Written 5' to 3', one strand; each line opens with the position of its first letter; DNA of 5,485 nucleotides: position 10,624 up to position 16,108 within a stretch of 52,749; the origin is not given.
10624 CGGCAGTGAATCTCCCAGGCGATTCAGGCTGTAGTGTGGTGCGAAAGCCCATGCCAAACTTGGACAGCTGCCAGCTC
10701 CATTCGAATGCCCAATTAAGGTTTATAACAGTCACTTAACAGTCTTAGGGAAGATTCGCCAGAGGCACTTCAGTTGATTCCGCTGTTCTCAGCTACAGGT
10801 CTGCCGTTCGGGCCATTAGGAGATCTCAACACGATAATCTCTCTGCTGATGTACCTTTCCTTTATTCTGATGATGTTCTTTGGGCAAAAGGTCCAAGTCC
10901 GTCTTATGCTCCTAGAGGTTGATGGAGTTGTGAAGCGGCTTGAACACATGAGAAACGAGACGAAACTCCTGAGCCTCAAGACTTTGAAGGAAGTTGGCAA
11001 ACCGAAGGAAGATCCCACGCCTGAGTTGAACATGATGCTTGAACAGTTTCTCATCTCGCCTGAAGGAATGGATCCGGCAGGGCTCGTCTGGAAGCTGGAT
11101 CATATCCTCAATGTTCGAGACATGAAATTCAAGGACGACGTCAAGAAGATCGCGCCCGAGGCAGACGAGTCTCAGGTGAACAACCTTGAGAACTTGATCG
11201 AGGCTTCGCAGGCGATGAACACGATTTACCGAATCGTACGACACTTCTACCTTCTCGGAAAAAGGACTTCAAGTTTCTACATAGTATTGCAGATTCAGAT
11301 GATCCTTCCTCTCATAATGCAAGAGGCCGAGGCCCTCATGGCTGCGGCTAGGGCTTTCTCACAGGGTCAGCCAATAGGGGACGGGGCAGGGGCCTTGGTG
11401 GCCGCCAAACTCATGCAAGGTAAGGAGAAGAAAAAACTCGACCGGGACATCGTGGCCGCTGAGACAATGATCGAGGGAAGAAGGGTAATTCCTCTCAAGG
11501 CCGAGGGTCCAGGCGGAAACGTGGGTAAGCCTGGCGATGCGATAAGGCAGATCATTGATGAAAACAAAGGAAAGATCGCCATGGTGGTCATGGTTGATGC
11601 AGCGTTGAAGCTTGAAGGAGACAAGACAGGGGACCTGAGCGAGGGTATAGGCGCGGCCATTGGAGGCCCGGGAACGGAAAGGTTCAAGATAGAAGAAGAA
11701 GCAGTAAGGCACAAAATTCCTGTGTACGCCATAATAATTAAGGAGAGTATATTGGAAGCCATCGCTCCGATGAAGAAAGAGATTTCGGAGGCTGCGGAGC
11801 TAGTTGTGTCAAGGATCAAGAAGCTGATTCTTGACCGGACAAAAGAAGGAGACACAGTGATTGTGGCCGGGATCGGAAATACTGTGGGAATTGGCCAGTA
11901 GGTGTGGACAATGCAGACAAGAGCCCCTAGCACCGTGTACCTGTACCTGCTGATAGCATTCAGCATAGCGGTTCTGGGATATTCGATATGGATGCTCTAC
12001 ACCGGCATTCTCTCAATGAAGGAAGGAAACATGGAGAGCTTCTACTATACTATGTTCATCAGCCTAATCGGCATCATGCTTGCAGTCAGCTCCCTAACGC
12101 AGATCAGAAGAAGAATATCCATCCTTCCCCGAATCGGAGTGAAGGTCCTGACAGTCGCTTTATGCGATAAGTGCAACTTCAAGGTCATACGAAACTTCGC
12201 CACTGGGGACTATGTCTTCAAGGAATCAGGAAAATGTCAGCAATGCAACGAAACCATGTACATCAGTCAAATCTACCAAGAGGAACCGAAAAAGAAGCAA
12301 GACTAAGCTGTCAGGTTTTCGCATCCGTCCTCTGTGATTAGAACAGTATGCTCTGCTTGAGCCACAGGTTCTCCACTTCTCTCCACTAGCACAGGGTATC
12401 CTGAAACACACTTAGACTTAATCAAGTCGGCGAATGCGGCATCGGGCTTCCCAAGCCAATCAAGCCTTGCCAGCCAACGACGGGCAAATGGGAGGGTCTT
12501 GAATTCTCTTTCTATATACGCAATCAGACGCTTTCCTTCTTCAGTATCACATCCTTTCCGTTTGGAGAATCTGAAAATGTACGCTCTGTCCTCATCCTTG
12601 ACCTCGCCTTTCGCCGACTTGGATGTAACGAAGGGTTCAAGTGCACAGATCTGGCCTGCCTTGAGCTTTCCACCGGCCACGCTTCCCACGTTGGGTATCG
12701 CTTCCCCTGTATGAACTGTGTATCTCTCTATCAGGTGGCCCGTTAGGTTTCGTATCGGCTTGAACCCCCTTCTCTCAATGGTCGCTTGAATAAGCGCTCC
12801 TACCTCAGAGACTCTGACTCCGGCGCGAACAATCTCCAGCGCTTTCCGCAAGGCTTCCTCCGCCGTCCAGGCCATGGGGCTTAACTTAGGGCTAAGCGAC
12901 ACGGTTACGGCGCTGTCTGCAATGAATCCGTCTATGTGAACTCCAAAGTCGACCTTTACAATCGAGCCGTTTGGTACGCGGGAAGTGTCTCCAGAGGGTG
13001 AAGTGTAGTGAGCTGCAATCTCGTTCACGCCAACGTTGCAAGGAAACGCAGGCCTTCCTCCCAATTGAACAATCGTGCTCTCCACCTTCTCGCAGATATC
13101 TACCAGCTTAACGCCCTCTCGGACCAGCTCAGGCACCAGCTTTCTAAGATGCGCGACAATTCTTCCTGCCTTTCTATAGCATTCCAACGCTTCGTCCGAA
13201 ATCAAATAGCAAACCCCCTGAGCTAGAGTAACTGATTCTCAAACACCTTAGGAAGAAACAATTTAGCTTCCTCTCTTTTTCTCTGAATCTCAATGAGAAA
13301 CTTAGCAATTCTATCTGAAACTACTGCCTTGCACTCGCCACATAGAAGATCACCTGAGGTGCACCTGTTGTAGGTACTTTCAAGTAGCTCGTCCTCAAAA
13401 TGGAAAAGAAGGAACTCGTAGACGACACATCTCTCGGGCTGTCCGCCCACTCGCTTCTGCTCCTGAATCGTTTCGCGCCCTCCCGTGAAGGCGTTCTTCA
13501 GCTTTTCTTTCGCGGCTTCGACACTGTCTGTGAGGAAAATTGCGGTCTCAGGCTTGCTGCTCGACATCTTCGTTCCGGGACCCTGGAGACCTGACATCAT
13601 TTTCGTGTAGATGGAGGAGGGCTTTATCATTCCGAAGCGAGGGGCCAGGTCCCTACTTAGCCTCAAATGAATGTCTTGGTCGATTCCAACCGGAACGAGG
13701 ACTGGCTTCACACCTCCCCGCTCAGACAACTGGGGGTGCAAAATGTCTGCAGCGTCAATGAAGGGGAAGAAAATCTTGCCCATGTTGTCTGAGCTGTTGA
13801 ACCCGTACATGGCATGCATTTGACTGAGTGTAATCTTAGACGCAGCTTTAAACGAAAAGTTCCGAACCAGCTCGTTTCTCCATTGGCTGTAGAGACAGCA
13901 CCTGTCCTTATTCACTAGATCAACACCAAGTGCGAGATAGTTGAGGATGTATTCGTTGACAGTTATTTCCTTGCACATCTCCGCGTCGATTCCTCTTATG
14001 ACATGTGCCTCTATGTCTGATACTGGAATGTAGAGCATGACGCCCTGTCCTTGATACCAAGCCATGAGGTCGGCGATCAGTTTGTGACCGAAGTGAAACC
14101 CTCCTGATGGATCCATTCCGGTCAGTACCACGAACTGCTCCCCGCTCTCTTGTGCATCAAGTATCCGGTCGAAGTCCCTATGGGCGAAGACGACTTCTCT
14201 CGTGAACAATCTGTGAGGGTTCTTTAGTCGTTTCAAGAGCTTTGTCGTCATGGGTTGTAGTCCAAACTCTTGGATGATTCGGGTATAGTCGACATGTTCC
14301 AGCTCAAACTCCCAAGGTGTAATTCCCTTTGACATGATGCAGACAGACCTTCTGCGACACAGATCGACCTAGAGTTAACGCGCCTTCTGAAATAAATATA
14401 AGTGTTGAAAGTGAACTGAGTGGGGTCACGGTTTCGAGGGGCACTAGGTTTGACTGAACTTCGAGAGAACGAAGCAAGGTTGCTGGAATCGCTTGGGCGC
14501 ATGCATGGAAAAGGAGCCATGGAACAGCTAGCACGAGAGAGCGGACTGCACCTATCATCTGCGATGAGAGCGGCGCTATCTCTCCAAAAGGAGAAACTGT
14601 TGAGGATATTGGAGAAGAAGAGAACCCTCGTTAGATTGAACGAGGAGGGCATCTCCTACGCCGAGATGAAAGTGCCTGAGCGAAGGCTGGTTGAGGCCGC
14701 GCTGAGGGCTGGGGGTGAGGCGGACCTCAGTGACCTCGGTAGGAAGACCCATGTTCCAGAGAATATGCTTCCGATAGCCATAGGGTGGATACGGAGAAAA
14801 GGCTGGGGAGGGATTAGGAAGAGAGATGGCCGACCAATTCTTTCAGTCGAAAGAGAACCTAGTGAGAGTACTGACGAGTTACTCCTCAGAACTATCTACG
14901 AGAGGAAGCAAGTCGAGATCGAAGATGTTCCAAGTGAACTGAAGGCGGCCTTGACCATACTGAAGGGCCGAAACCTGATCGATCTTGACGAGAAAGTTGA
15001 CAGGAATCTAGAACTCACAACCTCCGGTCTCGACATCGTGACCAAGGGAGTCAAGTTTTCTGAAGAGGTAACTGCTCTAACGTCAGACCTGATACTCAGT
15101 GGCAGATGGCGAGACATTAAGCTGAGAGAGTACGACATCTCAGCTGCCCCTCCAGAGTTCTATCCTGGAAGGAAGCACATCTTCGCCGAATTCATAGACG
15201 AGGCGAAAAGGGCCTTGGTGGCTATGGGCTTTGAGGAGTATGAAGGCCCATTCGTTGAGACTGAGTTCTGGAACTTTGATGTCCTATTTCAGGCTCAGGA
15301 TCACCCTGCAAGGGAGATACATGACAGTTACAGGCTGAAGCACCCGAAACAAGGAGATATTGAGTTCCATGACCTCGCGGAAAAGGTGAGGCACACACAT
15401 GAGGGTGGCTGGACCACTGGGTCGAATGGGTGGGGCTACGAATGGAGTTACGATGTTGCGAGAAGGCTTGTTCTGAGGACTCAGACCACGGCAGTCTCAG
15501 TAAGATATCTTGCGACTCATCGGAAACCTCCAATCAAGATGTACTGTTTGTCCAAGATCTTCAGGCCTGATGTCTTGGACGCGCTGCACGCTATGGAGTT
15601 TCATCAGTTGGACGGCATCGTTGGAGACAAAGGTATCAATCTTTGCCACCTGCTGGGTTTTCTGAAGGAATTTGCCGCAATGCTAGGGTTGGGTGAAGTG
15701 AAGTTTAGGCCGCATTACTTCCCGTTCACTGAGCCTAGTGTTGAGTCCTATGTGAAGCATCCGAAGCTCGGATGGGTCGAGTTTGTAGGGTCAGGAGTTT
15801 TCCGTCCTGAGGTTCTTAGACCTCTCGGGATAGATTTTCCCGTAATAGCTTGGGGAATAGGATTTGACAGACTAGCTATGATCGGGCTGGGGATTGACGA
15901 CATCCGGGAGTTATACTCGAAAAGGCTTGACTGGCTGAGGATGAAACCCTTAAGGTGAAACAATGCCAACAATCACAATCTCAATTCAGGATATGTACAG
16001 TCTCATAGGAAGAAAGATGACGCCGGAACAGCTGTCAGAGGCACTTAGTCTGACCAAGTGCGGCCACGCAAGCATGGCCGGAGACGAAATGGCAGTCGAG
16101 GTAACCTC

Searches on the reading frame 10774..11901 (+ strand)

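Call 7: search_protein_families(library=pfam, proteins=[window:10774-11901:+], max_evalue=0.001)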
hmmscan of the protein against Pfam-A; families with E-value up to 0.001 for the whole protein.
window:10774-11901:+ (375 aa): 2 families
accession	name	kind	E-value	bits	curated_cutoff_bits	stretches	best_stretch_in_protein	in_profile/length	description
PF23542.1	DUF1512_C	-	9.7e-63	211.7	25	1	201-373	1-174/175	Domain of unknown function (DUF1512) C-terminal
PF07431.17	DUF1512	-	2e-50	171.4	25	1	21-197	1-177/177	Protein of unknown function (DUF1512) N-terminal domain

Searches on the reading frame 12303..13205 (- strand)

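Call 7: search_protein_families(library=pfam, proteins=[window:12303-13205:-], max_evalue=0.001)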
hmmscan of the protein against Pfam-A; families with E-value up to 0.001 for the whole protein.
window:12303-13205:- (300 aa): 1 family
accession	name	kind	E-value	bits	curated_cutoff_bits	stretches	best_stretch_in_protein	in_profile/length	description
PF00557.29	Peptidase_M24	-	1.4e-32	113.6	23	1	8-206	1-202/208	Metallopeptidase family M24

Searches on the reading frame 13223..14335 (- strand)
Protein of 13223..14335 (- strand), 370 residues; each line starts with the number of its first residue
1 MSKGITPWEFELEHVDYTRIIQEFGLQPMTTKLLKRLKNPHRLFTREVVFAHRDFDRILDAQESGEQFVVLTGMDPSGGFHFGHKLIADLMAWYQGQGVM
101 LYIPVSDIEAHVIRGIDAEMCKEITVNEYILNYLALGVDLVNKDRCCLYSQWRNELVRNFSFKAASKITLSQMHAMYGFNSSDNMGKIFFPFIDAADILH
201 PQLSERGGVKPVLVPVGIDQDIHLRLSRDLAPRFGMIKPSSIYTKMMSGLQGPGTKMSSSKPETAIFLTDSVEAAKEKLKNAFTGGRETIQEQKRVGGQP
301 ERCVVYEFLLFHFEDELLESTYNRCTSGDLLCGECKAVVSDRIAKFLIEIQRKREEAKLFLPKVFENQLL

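Call 7: search_protein_families(library=pfam, proteins=[window:13223-14335:-], max_evalue=0.001)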
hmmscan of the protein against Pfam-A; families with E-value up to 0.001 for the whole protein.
window:13223-14335:- (370 aa): 1 family
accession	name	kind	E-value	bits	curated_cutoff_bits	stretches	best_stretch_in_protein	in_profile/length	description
PF00579.31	tRNA-synt_1b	-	6.6e-37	127.8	21.1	1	65-347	3-291/292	tRNA synthetases class I (W and Y)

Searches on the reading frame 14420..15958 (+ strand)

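Call 7: search_protein_families(library=pfam, proteins=[window:14420-15958:+], max_evalue=0.001)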
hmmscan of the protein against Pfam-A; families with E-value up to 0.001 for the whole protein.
window:14420-15958:+ (512 aa): 1 family
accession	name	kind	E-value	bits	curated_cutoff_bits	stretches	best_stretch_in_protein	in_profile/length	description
PF01409.25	tRNA-synt_2d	-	2e-84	283.4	19.8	1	238-507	2-244/246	tRNA synthetases class II core domain (F)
